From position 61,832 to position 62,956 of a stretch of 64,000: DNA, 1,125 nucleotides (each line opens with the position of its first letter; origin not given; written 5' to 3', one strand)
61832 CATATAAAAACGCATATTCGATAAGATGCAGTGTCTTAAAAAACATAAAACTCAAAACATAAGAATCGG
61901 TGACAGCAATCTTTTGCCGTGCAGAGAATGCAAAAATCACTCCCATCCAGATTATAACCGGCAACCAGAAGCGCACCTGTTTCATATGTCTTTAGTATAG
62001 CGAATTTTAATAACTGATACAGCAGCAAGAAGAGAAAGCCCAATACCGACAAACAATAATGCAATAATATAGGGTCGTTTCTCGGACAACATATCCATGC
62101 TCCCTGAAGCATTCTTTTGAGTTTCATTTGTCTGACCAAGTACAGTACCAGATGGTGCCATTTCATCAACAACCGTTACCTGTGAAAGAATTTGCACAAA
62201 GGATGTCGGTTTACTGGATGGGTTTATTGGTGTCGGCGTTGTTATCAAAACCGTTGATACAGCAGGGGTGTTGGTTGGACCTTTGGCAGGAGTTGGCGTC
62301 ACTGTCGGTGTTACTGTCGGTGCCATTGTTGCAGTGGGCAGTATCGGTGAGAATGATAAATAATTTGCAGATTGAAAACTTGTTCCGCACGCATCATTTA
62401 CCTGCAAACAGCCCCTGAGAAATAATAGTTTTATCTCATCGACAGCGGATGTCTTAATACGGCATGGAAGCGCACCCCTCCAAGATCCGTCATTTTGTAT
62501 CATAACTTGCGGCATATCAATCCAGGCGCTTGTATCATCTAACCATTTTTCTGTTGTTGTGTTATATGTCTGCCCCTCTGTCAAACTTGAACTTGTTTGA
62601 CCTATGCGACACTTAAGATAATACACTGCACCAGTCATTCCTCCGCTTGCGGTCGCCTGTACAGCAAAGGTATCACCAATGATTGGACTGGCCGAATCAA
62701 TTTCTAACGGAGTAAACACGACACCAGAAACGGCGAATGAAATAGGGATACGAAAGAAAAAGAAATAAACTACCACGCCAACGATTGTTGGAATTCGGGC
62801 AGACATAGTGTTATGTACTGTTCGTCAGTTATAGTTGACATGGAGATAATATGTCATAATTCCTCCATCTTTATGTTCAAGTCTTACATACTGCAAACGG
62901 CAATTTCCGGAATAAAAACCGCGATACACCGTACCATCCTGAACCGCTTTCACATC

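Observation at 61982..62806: Pro/Thr-rich membrane-anchored surface protein as candidate O-glycosylation substrate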

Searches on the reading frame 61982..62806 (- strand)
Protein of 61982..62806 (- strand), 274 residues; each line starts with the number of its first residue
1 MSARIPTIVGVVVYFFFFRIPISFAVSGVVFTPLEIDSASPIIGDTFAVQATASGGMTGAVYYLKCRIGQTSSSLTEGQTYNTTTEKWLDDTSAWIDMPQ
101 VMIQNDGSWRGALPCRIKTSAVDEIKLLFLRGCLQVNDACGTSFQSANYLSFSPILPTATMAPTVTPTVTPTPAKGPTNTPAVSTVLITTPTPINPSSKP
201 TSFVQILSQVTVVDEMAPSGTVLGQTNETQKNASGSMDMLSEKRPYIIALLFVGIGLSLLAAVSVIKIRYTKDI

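Call 7: search_protein_families(library=pfam, proteins=[window:61982-62806:-], max_evalue=0.01)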
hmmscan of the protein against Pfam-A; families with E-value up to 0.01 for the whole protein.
window:61982-62806:- (274 aa): 0 families

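Call 13: find_homologous_proteins(query=window:61982-62806:-, max_evalue=0.001)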
Query window:61982-62806:- (274 aa): 29 proteins with E <= 0.001 among 1333 candidates.
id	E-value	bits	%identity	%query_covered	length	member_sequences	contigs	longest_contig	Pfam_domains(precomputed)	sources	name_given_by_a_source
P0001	9.5e-174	594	100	100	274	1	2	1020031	-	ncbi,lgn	ncbi:MAG: hypothetical protein WAV51_03155 [Microgenomates group bacterium]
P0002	1.9e-76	275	50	99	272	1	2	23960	-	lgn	-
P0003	2.1e-76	275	52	90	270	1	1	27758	PF27998.1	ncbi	ncbi:MAG: hypothetical protein V1917_00285 [Candidatus Gottesmanbacteria bacterium]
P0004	6.7e-76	273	51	89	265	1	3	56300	-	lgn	-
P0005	5.0e-75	270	50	99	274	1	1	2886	-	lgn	-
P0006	5.3e-75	270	47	99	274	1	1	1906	-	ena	-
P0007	1.1e-72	263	49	99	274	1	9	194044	-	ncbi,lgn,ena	-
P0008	6.4e-71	257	49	97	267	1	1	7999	-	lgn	-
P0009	6.3e-64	234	48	98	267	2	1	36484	-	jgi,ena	-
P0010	2.2e-60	223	45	99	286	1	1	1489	PF06333.18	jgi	jgi:hypothetical protein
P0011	3.4e-54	202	41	97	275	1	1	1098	-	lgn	-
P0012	6.4e-53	198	51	54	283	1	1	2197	-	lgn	-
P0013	1.1e-48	184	44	88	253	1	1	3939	-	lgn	-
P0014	6.4e-48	182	49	53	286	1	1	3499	-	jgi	jgi:hypothetical protein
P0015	1.7e-41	161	42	100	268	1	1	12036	-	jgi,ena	-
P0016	4.8e-34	136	39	100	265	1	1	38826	-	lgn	-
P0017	7.2e-28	116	45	49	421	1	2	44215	PF00932.26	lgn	-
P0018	3.1e-27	114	42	40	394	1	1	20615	-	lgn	-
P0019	4.1e-26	110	44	41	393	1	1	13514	-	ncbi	-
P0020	8.2e-24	103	33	100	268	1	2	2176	PF00932.26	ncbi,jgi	jgi:hypothetical protein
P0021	3.9e-22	97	59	40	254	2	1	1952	PF00932.26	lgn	-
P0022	4.2e-22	97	35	99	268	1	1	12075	PF00932.26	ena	-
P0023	1.1e-21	96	34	99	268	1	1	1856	PF00932.26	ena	-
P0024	3.5e-21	94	34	99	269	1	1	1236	PF00932.26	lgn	-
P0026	7.4e-19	86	52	41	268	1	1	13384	PF00932.26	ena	-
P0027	2.0e-18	85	32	100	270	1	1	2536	PF00932.26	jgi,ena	-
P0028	3.0e-15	75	33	98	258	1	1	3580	-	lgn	-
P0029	3.3e-11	61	27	46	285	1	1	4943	-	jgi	jgi:hypothetical protein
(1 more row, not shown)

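Call 15: search_protein_families(library=ncbifam, proteins=[window:61982-62806:-, P0003, P0015, P0016, P0020, P0028, P0017, P0018, P0012, P0029], max_evalue=1)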
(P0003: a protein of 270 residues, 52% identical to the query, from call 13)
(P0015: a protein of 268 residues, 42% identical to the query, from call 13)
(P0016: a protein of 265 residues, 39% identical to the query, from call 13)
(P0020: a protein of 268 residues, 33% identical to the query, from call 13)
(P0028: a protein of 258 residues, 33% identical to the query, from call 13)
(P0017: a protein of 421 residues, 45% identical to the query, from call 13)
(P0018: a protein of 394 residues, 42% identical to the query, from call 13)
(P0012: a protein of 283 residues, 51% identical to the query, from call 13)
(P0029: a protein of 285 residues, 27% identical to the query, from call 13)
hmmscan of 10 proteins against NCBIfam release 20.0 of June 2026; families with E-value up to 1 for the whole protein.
window:61982-62806:- (274 aa): 1 family
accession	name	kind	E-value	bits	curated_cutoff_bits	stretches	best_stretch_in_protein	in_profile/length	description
NF052377.1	lmo1851_S41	exception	0.16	10.6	725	1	38-97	301-357/468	lmo1851 family serine protease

P0003 (270 aa): 3 families
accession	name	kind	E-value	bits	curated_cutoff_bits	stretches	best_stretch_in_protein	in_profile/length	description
NF041057.1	Rcas_1661_fam_Se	equivalog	0.14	11.7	190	1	132-197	6-69/247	Rcas_1661 family thioredoxin-like (seleno)lipoprotein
NF033186.1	internalin_K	exception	0.21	10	1100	1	154-201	511-558/604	class 1 internalin InlK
NF052345.1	S_layer_anammox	exception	0.66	7.2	1400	0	70-185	1194-1315/1596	Kustd1514 family S-layer glycoprotein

P0015 (268 aa): 1 family
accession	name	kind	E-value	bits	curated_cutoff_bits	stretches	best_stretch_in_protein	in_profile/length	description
NF004173.0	PRK05641.1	equivalog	0.31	11.6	199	1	132-202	35-99/153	putative acetyl-CoA carboxylase biotin carboxyl carrier protein subunit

P0016 (265 aa): 0 families

P0020 (268 aa): 0 families

P0028 (258 aa): 2 families
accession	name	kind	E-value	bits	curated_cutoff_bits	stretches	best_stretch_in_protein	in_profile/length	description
NF033186.1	internalin_K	exception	0.021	13.3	1100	1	151-200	504-553/604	class 1 internalin InlK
NF037973.1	metallo_SslE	exception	0.077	10.3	3000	1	141-221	30-108/1519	lipoprotein metalloprotease SslE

P0017 (421 aa): 0 families

P0018 (394 aa): 0 families

P0012 (283 aa): 3 families
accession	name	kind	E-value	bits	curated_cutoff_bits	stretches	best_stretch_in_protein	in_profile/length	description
NF033186.1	internalin_K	exception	0.021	13.3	1100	1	161-197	507-543/604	class 1 internalin InlK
NF045849.1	ICE_MMCAP2_0565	equivalog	0.029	14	40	1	247-276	15-44/80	Mbov_0395 family pilin-like conjugal transfer protein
NF037973.1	metallo_SslE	exception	0.97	6.6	3000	0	158-195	52-89/1519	lipoprotein metalloprotease SslE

P0029 (285 aa): 3 families
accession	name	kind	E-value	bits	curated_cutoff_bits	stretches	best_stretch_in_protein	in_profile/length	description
NF037973.1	metallo_SslE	exception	0.0059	14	3000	1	147-223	36-112/1519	lipoprotein metalloprotease SslE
NF040680.1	chromo_anti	equivalog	0.015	15.1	86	1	25-57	23-54/133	enediyne antibiotic chromoprotein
NF041895.1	choice_anch_V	domain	0.026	14.5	42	1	22-114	38-120/150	choice-of-anchor V domain-containing protein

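Call 18: find_encoding_contigs(protein=P0007, flank=10000, max_places=2)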
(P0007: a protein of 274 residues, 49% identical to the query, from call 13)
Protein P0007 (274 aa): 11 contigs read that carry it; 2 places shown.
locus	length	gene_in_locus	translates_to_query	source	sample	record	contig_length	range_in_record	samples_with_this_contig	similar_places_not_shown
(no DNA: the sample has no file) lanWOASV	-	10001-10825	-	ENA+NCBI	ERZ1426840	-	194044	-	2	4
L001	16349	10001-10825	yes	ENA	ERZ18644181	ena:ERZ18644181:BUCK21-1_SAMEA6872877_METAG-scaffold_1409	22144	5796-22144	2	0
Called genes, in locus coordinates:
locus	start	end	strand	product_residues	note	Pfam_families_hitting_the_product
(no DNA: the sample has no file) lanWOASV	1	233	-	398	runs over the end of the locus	PF12704:MacB_PCD, PF02687:FtsX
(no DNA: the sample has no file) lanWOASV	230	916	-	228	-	PF02463:SMC_N (faint), PF00005:ABC_tran, PF13304:AAA_21 (faint)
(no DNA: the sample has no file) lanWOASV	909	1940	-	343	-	PF25917:BSH_RND (faint)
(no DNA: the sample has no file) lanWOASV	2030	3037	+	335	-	-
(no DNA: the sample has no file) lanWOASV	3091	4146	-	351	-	PF00493:MCM (faint), PF05496:RuvB_N, PF01078:Mg_chelatase (faint), PF00004:AAA, PF07728:AAA_5 (weak), PF17864:AAA_lid_4, PF05491:WHD_RuvB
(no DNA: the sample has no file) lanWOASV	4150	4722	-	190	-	PF01330:RuvA_N, PF14520:HHH_5, PF07499:RuvA_C (weak)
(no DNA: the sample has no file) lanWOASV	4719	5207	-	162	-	PF02075:RuvC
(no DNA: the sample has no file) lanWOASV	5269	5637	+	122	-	-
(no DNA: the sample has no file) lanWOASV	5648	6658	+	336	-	PF03462:PCRF, PF00472:RF-1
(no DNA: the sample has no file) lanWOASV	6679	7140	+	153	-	-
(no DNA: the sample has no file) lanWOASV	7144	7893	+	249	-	PF02463:SMC_N (weak), PF00005:ABC_tran, PF13304:AAA_21 (weak)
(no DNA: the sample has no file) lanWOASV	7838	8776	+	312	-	PF18075:FtsX_ECD, PF02687:FtsX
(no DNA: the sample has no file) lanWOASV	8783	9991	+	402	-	PF24568:CC_PcsB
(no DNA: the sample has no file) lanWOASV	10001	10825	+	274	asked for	-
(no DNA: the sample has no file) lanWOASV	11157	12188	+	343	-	PF02367:TsaE, PF01300:Sua5_yciO_yrdC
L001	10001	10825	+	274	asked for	-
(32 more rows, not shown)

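Call 19: find_encoding_contigs(protein=P0016, flank=10000, max_places=2)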
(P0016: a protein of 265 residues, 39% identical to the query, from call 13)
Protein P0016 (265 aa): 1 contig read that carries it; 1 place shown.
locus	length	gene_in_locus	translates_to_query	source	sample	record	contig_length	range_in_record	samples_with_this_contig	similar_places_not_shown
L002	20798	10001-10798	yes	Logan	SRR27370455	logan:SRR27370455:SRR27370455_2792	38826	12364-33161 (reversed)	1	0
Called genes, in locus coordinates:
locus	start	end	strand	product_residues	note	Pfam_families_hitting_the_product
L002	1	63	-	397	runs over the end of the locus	PF12704:MacB_PCD, PF02687:FtsX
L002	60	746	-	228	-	PF02463:SMC_N (faint), PF00005:ABC_tran, PF13304:AAA_21 (faint)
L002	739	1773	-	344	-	-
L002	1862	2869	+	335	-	-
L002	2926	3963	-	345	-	PF00493:MCM (faint), PF05496:RuvB_N, PF01078:Mg_chelatase (faint), PF13191:AAA_16 (faint), PF00004:AAA, PF07728:AAA_5 (weak), PF17864:AAA_lid_4, PF05491:WHD_RuvB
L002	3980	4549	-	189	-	PF01330:RuvA_N, PF14520:HHH_5, PF07499:RuvA_C (weak)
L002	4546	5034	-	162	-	PF02075:RuvC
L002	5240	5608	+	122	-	-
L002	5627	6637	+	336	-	PF03462:PCRF, PF00472:RF-1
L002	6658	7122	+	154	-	-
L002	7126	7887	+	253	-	PF02463:SMC_N (weak), PF00005:ABC_tran, PF13304:AAA_21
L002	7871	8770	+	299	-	PF18075:FtsX_ECD, PF02687:FtsX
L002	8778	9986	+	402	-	PF24568:CC_PcsB (weak), PF13529:Peptidase_C39_2 (weak)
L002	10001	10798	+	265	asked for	-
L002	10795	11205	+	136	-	PF04892:VanZ-LLP1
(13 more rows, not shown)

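Call 20: find_encoding_contigs(protein=P0017, flank=10000, max_places=1)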
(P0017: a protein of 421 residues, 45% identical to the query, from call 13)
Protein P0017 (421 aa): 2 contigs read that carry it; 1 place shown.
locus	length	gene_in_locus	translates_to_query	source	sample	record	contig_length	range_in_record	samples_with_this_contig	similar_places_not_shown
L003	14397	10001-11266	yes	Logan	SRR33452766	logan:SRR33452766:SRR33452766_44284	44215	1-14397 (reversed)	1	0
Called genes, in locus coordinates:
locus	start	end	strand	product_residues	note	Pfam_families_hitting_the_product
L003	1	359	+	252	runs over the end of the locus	PF00480:ROK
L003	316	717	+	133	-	PF01035:DNA_binding_1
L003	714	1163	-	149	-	-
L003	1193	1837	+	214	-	-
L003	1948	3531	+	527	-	PF13196:DUF4012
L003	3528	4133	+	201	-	PF04203:Sortase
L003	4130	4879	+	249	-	PF23441:SDR, PF00106:adh_short, PF08659:KR, PF13561:adh_short_C2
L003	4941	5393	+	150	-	-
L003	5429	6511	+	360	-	PF03462:PCRF, PF00472:RF-1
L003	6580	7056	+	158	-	-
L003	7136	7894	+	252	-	PF00005:ABC_tran, PF02463:SMC_N (weak), PF13304:AAA_21 (weak)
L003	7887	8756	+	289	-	PF18075:FtsX_ECD, PF02687:FtsX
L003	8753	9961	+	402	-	PF03412:Peptidase_C39 (faint), PF13529:Peptidase_C39_2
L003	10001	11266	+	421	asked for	PF00932:LTD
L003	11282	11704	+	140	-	PF04892:VanZ-LLP1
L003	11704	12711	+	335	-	PF01073:3Beta_HSD, PF01370:Epimerase, PF02719:Polysacc_synt_2, PF04321:RmlD_sub_bind, PF07993:NAD_binding_4 (faint), PF16363:GDP_Man_Dehyd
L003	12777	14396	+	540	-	?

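Call 21: find_encoding_contigs(protein=P0018, flank=10000, max_places=1)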
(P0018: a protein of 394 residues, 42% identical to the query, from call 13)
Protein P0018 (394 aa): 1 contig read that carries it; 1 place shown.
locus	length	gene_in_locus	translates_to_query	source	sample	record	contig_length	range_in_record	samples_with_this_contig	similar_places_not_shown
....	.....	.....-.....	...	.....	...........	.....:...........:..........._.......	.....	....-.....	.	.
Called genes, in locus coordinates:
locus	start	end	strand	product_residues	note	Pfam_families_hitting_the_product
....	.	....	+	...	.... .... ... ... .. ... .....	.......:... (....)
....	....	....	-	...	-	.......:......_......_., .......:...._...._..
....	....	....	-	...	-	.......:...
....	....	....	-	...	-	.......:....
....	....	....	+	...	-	-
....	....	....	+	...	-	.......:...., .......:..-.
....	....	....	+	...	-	-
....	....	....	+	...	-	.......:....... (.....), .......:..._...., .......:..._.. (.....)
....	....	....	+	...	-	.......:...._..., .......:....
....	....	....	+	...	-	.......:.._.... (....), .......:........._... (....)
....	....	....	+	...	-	-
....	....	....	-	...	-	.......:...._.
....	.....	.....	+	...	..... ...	-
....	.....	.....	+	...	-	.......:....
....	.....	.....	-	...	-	-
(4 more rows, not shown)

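Call 22: find_encoding_contigs(protein=P0022, flank=10000, max_places=1)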
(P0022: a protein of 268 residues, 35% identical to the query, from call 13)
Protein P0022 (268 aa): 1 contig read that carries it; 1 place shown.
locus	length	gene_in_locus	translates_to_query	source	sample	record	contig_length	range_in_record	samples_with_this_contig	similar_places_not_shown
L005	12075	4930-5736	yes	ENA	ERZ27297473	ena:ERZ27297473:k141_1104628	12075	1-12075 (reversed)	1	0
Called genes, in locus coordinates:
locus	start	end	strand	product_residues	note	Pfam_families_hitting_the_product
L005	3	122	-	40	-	?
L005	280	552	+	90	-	-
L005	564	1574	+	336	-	PF03462:PCRF, PF00472:RF-1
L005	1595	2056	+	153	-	-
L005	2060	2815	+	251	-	PF02463:SMC_N (weak), PF00005:ABC_tran, PF13401:AAA_22 (weak), PF13304:AAA_21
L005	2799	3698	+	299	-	PF18075:FtsX_ECD, PF02687:FtsX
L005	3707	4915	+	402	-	PF13529:Peptidase_C39_2 (weak)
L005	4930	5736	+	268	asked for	PF00932:LTD (weak)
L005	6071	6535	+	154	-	PF02367:TsaE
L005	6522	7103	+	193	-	PF01300:Sua5_yciO_yrdC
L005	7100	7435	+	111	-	PF00814:TsaD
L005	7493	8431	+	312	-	PF00188:CAP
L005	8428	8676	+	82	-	-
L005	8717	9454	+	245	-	PF00483:NTP_transferase, PF12804:NTP_transf_3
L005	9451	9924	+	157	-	PF00908:dTDP_sugar_isom, PF14667:Polysacc_synt_C (weak)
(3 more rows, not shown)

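Call 33: predict_structure(alignment_id=A2)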
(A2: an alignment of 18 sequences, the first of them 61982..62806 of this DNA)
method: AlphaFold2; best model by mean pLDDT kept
length: 274 residues; sequences in the alignment: 18
mean_pLDDT: 75.0   pTM: 0.54
mean pLDDT of the five models: 75.0, 73.5, 72.5, 72.0, 71.9
residues with pLDDT >= 90: 119; 70-90: 57; 50-70: 33; < 50: 65
segments of 3 or more residues with pLDDT < 50: 23-25, 177-180, 186-190, 192-238
pLDDT, mean of each block of 10 residues (from residue 1): 60 69 62 94 97 94 97 96 97 95 96 97 96 87 91 92 75 55 49 46 38 36 35 41 65 86 83 61
secondary structure, 60 per line:
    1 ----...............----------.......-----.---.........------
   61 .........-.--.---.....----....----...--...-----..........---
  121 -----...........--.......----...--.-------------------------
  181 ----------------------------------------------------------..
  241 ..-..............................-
elements in order: H5-19 E30-36 E46-54 E61-69 E78-82 E87-90 E100-102 E108-117 E126-136 E139-145 E150-152 H239-242 H244-273
